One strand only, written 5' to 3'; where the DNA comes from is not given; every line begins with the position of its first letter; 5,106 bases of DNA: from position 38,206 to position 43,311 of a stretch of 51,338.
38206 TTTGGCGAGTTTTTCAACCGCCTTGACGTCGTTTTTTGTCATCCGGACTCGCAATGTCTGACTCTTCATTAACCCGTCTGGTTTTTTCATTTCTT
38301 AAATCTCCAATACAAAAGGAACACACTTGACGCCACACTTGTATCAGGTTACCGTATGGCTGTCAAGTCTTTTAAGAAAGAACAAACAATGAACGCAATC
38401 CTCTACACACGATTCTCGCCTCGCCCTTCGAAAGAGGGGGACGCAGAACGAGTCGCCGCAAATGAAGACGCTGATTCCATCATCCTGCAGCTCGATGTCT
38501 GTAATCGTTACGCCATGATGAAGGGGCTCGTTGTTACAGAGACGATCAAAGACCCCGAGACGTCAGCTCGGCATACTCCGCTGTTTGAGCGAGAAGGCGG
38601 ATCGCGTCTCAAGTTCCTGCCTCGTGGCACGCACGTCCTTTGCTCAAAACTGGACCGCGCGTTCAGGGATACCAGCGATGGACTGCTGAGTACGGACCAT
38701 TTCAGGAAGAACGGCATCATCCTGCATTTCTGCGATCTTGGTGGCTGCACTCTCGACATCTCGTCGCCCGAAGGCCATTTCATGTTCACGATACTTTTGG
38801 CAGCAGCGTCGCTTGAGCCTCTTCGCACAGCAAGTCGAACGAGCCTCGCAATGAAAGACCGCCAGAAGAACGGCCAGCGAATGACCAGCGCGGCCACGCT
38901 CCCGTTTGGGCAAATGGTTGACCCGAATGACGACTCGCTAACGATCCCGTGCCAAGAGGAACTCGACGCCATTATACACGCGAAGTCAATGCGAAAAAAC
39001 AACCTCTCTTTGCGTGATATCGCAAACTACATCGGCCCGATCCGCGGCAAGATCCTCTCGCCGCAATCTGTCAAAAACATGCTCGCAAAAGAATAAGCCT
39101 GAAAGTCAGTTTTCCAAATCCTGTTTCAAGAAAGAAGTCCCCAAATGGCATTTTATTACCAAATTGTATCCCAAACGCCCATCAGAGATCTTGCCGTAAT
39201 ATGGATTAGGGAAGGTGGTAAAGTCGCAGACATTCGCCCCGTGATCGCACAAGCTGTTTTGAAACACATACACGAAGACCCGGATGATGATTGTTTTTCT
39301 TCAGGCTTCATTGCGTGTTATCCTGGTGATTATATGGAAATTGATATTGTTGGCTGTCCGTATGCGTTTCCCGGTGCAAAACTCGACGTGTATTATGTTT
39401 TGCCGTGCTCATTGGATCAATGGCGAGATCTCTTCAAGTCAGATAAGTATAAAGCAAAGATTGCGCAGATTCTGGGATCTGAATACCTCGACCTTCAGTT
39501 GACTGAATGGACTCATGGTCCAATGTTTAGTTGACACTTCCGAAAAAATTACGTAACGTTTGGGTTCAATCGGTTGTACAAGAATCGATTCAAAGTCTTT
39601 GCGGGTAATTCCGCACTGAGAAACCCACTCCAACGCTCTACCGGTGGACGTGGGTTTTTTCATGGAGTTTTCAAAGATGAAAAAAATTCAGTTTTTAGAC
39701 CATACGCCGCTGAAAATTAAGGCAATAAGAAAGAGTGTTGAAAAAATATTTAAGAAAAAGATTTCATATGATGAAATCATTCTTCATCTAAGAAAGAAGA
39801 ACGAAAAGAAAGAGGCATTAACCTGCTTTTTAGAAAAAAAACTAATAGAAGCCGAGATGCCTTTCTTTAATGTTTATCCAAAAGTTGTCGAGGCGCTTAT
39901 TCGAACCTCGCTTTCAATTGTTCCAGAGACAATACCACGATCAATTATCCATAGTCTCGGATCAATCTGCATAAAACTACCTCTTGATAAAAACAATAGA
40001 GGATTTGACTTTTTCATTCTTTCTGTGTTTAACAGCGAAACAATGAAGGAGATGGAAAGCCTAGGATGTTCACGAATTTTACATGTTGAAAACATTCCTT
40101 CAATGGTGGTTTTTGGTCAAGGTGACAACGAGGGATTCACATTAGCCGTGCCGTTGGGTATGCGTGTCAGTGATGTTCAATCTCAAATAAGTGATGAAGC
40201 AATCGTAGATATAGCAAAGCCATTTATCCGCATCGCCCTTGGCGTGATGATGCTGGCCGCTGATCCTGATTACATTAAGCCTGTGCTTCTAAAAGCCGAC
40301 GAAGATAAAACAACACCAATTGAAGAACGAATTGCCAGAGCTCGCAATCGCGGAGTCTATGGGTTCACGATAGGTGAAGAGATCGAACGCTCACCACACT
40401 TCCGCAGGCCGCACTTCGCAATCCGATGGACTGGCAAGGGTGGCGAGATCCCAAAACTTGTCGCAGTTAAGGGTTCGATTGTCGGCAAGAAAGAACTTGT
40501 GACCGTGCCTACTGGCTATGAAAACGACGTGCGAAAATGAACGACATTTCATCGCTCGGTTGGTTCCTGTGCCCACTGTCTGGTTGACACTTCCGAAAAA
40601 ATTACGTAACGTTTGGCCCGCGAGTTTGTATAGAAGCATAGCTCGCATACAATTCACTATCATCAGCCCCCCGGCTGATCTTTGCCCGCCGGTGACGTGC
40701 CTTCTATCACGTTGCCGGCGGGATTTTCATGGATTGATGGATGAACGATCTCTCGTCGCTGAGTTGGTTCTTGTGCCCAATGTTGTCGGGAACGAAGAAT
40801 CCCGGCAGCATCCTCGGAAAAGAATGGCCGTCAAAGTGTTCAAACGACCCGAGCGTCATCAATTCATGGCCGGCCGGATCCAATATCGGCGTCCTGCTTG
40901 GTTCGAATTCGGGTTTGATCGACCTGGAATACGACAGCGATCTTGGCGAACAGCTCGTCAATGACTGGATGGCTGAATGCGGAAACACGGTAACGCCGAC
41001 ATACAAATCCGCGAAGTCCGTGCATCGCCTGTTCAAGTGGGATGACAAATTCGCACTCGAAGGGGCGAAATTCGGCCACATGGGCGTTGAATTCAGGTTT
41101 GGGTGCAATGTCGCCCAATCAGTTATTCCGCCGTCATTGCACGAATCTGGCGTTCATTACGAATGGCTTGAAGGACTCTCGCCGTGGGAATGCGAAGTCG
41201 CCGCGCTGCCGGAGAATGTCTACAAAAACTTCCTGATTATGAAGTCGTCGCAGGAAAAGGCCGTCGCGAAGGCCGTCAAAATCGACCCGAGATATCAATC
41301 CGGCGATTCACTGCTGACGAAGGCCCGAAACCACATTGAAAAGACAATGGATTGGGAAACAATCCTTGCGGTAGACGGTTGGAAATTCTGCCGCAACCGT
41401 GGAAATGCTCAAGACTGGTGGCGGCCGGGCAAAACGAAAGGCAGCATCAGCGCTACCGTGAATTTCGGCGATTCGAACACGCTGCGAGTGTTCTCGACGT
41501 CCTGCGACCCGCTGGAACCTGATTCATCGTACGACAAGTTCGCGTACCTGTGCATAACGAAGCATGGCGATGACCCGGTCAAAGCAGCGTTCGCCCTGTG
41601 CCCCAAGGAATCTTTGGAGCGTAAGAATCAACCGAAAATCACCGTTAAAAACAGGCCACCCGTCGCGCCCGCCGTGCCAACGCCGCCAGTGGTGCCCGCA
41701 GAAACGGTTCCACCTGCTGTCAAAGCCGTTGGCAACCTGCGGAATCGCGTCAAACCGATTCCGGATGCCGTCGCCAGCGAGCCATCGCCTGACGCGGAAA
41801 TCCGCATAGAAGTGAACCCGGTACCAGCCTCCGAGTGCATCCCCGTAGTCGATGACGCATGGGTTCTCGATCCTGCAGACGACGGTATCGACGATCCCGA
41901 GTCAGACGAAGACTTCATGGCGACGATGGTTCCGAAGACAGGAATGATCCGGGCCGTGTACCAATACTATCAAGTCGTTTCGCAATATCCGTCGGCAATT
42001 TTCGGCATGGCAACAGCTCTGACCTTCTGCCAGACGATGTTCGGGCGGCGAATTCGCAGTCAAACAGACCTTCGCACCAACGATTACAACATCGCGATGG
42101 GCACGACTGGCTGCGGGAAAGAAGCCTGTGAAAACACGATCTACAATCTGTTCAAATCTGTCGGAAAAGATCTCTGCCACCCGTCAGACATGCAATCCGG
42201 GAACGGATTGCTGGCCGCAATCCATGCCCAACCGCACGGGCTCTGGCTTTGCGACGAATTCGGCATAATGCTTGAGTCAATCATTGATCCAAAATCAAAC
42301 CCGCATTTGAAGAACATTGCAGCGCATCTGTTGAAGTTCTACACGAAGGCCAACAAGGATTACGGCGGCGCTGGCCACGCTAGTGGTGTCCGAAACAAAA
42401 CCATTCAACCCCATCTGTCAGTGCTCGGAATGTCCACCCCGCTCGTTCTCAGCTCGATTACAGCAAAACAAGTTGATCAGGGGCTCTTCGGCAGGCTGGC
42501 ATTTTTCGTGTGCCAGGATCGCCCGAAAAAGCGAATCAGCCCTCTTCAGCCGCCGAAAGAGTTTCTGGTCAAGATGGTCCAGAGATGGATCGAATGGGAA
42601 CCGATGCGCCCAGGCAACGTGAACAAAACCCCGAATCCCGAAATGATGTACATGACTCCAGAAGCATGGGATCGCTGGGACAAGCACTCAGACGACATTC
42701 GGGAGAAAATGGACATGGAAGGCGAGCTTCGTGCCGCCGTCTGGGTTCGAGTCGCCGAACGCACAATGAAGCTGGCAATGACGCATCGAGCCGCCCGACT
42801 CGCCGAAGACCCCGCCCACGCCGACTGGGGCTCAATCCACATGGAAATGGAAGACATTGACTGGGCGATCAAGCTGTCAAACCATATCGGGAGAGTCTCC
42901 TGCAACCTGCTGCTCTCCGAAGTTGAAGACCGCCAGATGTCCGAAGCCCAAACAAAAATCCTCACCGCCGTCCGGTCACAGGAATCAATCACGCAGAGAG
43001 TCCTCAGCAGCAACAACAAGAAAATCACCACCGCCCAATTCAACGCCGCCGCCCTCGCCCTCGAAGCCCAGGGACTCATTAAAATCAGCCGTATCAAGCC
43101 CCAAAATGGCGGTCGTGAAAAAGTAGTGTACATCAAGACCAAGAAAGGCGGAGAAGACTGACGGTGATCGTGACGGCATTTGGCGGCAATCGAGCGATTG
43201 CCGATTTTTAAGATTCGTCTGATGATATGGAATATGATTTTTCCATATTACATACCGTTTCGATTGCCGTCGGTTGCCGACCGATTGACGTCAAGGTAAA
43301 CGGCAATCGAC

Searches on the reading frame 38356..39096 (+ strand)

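Call 10: search_protein_families(library=phrogs, proteins=[window:38356-39096:+], max_evalue=0.001)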
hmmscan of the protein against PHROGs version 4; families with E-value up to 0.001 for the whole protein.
window:38356-39096:+ (246 aa): 2 families
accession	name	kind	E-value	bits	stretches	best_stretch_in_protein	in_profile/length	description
phrog_95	-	integration and excision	9.4e-21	75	1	7-244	83-309/651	integrase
phrog_125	-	DNA, RNA and nucleotide metabolism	3.1e-15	57.4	1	6-227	14-190/254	DNA invertase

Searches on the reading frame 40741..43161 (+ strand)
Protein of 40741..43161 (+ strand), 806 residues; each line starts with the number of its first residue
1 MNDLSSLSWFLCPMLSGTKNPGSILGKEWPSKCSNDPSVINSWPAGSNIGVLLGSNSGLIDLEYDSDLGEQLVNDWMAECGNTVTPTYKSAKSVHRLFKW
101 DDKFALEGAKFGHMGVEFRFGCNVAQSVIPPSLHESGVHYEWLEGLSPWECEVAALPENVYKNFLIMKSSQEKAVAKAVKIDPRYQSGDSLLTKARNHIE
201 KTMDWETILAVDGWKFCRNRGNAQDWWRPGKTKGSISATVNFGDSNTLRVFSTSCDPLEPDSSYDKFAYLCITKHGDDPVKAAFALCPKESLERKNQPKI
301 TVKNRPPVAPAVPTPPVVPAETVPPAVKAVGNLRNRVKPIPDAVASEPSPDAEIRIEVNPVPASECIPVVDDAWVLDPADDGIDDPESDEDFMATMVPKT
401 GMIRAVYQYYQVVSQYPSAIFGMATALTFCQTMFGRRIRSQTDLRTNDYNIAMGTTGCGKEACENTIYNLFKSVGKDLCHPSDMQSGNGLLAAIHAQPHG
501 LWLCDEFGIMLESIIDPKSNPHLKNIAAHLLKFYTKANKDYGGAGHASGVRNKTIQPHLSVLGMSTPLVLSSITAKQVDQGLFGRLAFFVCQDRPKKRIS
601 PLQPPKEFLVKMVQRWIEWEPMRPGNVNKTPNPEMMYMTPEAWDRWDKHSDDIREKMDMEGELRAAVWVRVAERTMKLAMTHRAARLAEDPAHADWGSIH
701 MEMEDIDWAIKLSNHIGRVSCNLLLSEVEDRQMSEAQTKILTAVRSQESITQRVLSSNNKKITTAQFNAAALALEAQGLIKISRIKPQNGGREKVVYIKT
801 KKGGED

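Call 9: search_protein_families(library=phrogs, proteins=[window:40741-43161:+], max_evalue=0.001)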
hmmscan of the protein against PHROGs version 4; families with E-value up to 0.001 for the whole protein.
window:40741-43161:+ (806 aa): 4 families
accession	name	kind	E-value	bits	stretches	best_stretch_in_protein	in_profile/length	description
phrog_3022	-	DNA, RNA and nucleotide metabolism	8.1e-44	151.2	1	384-797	345-784/788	DNA primase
phrog_10514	-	DNA, RNA and nucleotide metabolism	6.6e-16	58.7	1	423-791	364-739/750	DNA primase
phrog_10729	-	DNA, RNA and nucleotide metabolism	1.7e-07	30.9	1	6-143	23-161/722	DNA polymerase/primase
phrog_19930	-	DNA, RNA and nucleotide metabolism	1.5e-06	27.7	1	207-278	244-316/865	DNA polymerase/primase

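Call 21: find_related_loci(query=window:40741-43161:+, collection=viral_contigs, flank=10000)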
Query window:40741-43161:+ (806 aa) in viral_contigs; peptide patterns used: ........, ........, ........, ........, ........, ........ (x = any residue, [..] = any of these).
3 stretches matched a pattern, but none encodes a relative of the query by tblastn (E <= 1e-3).
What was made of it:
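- Tried and rejected: The primase query in IMG/VR found none (call 21).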
